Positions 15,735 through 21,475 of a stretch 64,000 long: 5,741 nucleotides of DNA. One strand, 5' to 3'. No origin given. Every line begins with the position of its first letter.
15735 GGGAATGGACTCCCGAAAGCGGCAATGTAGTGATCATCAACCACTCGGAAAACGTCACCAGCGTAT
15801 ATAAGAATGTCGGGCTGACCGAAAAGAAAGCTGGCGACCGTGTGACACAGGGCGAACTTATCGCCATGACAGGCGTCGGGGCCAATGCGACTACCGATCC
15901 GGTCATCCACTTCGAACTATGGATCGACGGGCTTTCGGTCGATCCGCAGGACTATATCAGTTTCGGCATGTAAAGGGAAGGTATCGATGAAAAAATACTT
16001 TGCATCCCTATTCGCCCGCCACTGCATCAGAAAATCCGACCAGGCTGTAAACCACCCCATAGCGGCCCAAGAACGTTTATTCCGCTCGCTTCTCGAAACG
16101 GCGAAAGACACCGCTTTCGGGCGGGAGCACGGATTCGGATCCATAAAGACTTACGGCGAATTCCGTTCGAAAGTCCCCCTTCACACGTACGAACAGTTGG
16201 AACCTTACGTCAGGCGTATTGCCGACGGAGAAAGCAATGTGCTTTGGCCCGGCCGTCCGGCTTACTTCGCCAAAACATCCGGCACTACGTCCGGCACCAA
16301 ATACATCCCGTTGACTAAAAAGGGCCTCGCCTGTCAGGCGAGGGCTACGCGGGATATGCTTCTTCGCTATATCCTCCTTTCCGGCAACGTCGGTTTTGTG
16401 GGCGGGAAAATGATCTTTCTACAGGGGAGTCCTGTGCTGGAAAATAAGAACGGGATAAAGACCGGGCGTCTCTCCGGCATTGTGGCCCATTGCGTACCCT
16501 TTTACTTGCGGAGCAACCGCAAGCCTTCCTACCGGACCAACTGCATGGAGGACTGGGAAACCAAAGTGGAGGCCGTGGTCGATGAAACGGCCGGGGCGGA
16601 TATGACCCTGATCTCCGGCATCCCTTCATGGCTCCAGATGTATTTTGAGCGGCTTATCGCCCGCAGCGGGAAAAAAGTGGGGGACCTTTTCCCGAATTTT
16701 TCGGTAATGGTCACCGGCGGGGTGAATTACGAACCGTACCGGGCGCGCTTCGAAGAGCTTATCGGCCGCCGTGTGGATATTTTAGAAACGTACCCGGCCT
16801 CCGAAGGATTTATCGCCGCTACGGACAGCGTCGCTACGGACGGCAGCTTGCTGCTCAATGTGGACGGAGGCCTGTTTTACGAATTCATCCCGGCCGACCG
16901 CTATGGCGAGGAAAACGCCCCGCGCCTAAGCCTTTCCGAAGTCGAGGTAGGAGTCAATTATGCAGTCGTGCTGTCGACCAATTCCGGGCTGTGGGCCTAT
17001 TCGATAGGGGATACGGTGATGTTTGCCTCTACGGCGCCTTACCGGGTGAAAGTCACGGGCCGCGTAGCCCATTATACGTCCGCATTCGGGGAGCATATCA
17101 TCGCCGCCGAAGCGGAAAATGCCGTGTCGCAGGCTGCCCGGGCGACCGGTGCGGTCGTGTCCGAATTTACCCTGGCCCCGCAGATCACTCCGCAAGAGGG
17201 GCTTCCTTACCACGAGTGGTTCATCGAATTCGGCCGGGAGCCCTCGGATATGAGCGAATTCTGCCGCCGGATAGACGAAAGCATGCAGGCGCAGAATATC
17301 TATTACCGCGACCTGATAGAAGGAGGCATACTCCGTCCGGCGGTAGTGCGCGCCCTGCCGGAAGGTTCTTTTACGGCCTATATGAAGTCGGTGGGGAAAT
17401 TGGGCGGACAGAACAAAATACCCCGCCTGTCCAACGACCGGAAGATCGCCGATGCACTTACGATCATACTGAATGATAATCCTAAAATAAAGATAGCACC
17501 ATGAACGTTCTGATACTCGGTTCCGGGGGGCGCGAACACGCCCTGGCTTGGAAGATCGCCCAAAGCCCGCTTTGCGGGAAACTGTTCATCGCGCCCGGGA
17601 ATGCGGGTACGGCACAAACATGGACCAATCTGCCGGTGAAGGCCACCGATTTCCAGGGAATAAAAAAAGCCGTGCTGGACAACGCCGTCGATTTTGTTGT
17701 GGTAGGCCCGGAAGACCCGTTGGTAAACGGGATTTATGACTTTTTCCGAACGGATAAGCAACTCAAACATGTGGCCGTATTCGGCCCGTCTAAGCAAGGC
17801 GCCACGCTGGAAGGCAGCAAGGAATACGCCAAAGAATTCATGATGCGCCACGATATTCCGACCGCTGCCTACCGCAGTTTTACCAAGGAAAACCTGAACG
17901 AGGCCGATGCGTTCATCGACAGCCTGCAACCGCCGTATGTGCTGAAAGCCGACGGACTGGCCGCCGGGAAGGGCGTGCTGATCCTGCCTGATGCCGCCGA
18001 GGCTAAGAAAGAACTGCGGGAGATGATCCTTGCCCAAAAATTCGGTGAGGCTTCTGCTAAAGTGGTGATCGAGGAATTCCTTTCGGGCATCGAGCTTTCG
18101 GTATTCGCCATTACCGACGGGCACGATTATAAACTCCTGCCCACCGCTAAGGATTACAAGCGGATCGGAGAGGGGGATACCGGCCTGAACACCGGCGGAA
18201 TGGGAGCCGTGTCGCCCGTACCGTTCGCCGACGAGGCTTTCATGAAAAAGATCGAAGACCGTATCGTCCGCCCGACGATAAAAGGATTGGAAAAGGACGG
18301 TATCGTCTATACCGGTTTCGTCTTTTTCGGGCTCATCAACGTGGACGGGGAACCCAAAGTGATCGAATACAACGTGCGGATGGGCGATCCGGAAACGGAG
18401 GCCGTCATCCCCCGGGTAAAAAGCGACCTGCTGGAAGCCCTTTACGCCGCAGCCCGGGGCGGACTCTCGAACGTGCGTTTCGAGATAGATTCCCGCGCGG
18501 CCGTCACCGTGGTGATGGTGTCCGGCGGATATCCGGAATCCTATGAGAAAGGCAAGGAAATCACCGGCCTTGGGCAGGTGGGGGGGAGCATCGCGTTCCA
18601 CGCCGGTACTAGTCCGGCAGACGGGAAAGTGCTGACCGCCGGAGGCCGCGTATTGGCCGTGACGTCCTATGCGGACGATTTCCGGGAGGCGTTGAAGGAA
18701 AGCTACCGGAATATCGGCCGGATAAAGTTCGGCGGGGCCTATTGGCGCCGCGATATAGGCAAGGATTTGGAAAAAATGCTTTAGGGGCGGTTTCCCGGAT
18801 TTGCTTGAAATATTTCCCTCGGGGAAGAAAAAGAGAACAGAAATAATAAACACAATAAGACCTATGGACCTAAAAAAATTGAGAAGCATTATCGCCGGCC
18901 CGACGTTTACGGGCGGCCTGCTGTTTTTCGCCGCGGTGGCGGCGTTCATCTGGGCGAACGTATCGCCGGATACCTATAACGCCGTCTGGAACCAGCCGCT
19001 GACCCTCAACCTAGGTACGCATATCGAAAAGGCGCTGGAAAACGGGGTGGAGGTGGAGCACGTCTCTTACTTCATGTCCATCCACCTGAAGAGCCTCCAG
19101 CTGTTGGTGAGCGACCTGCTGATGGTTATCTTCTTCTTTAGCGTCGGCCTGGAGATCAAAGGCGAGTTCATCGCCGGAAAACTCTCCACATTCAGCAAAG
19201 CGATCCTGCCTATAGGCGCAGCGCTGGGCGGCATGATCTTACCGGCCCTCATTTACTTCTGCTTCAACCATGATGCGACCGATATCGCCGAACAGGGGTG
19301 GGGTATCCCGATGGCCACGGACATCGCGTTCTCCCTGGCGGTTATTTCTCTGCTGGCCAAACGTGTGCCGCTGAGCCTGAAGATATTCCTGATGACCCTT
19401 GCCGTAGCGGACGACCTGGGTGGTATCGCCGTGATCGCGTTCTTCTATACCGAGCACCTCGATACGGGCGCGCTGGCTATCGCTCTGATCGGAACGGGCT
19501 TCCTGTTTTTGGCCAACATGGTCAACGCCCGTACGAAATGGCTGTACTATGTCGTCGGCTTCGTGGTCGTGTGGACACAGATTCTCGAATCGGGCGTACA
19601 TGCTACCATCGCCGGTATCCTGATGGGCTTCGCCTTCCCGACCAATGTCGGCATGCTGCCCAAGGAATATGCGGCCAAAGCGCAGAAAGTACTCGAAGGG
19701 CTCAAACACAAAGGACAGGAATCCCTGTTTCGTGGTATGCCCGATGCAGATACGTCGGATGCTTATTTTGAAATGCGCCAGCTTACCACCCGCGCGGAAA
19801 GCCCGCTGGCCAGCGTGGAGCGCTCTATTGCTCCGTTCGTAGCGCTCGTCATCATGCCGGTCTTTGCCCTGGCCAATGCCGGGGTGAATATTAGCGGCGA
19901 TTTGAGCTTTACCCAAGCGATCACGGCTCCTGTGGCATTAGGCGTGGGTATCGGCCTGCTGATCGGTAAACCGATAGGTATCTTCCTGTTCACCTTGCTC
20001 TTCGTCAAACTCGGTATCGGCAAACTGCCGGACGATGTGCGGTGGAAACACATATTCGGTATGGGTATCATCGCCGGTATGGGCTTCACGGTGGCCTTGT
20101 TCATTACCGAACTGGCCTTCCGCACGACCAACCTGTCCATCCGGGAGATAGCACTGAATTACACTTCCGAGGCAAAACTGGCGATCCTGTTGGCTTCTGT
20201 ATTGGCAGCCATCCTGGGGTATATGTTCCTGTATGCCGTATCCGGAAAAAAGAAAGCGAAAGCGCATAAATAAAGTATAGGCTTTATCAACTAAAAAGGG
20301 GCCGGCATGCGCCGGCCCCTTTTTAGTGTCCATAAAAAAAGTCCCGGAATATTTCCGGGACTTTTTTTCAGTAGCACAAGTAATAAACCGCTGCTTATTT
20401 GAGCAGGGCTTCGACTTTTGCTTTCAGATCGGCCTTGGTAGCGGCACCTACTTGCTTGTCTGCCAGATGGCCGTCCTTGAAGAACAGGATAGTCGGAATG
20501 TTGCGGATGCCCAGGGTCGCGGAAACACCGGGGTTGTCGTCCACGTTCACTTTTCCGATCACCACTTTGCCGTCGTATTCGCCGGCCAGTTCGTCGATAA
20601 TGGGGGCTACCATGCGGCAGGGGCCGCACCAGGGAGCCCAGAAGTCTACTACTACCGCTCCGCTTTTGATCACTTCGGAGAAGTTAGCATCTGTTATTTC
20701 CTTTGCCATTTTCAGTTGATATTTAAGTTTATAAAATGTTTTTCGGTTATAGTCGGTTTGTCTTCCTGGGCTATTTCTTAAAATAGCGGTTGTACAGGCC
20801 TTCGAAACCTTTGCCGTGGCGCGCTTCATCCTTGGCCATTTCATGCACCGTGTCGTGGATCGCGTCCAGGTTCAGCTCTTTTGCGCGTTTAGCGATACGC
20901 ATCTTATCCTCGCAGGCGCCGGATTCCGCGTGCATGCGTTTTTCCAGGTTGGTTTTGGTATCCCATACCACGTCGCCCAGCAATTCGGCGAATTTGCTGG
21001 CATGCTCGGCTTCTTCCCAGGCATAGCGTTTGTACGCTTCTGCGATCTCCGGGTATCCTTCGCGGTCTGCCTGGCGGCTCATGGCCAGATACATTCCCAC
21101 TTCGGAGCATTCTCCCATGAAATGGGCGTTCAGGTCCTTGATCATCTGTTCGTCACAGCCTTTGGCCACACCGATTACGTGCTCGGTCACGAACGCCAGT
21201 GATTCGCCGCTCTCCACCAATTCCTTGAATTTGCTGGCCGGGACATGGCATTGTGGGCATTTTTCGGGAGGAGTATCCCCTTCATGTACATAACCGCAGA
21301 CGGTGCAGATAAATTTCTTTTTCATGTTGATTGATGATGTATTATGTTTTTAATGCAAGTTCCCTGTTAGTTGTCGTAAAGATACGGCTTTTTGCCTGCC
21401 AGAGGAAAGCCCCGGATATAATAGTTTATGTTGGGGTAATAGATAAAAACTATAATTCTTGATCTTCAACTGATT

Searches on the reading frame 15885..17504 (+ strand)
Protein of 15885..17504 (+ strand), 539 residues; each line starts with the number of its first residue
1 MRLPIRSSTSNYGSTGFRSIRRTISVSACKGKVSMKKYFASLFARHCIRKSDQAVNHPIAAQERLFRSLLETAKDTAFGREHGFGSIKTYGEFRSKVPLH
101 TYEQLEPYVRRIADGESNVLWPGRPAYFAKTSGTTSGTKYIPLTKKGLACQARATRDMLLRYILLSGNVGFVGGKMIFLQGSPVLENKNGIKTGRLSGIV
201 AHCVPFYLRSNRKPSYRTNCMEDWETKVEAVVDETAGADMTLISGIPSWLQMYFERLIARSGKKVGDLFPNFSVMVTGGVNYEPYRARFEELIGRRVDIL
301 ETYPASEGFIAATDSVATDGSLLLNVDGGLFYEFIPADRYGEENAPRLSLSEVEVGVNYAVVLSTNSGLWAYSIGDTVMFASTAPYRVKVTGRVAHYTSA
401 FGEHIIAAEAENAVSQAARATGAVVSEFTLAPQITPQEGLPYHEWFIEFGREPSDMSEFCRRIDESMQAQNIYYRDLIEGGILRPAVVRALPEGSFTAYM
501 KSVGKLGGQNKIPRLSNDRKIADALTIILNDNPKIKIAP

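Call 26: search_protein_families(library=pfam, proteins=[window:15885-17504:+], max_evalue=0.0001)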
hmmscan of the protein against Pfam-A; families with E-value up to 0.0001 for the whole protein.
window:15885-17504:+ (539 aa): 3 families
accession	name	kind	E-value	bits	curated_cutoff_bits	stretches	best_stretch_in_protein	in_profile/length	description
PF03321.19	GH3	-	1.1e-41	143.5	23.6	1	49-207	3-161/304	GH3 family N-terminal domain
PF23572.1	GH3_C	-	2.1e-22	80.5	23.6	1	409-520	2-119/119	GH3 family C-terminal domain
PF23571.1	GH3_M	-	1.1e-15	58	23.6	1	327-393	5-75/75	GH3 family central domain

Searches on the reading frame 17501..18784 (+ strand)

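Call 27: search_protein_families(library=pfam, proteins=[window:17501-18784:+], max_evalue=0.0001)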
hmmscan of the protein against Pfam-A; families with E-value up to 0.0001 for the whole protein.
window:17501-18784:+ (427 aa): 3 families
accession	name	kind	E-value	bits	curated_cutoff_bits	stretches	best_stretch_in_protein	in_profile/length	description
PF01071.24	GARS_A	-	4.1e-71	239.3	27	1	105-299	1-194/194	Phosphoribosylglycinamide synthetase, ATP-grasp (A) domain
PF02844.21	GARS_N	-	1.3e-35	122.5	29.5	1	1-104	1-100/100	Phosphoribosylglycinamide synthetase, N domain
PF02843.22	GARS_C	-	3.2e-30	104.8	34.8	1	334-421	1-91/92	Phosphoribosylglycinamide synthetase, C domain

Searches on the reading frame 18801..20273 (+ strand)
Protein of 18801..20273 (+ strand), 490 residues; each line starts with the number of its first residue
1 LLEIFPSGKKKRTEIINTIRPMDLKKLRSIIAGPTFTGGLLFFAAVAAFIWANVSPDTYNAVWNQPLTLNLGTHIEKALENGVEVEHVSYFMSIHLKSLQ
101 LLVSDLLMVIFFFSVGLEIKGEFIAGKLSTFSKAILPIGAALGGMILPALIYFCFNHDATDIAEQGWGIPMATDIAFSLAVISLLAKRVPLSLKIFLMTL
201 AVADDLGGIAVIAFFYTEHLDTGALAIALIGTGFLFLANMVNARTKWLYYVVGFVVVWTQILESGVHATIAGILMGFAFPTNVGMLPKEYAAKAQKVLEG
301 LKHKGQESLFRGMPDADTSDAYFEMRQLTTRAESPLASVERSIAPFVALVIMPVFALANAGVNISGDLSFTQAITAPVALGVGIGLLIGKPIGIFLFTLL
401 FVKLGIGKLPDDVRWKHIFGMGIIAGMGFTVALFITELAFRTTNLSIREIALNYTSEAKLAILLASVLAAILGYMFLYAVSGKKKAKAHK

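Call 27: search_protein_families(library=pfam, proteins=[window:18801-20273:+], max_evalue=0.0001)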
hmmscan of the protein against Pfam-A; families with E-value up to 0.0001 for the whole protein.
window:18801-20273:+ (490 aa): 1 family
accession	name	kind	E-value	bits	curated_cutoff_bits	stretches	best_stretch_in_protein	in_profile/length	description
PF06965.17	Na_H_antiport_1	-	4.3e-126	421.2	23.5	1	32-477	5-374/374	Na+/H+ antiporter 1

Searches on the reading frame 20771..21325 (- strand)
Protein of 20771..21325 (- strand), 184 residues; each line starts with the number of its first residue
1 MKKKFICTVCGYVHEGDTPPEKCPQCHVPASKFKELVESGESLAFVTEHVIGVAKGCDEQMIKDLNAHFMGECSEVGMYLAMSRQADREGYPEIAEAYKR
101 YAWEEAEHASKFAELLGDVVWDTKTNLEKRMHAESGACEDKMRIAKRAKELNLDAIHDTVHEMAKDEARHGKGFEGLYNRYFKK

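Call 27: search_protein_families(library=pfam, proteins=[window:20771-21325:-], max_evalue=0.0001)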
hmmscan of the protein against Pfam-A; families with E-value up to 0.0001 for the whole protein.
window:20771-21325:- (184 aa): 2 families
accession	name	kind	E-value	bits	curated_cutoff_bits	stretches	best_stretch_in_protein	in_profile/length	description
PF21349.2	RUBY_RBDX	-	6.3e-15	54.8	26.5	1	6-34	2-30/30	Rubrerythrin, rubredoxin-like domain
PF02915.23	Rubrerythrin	-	6.9e-14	52.8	22.8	1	65-178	3-137/137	Rubrerythrin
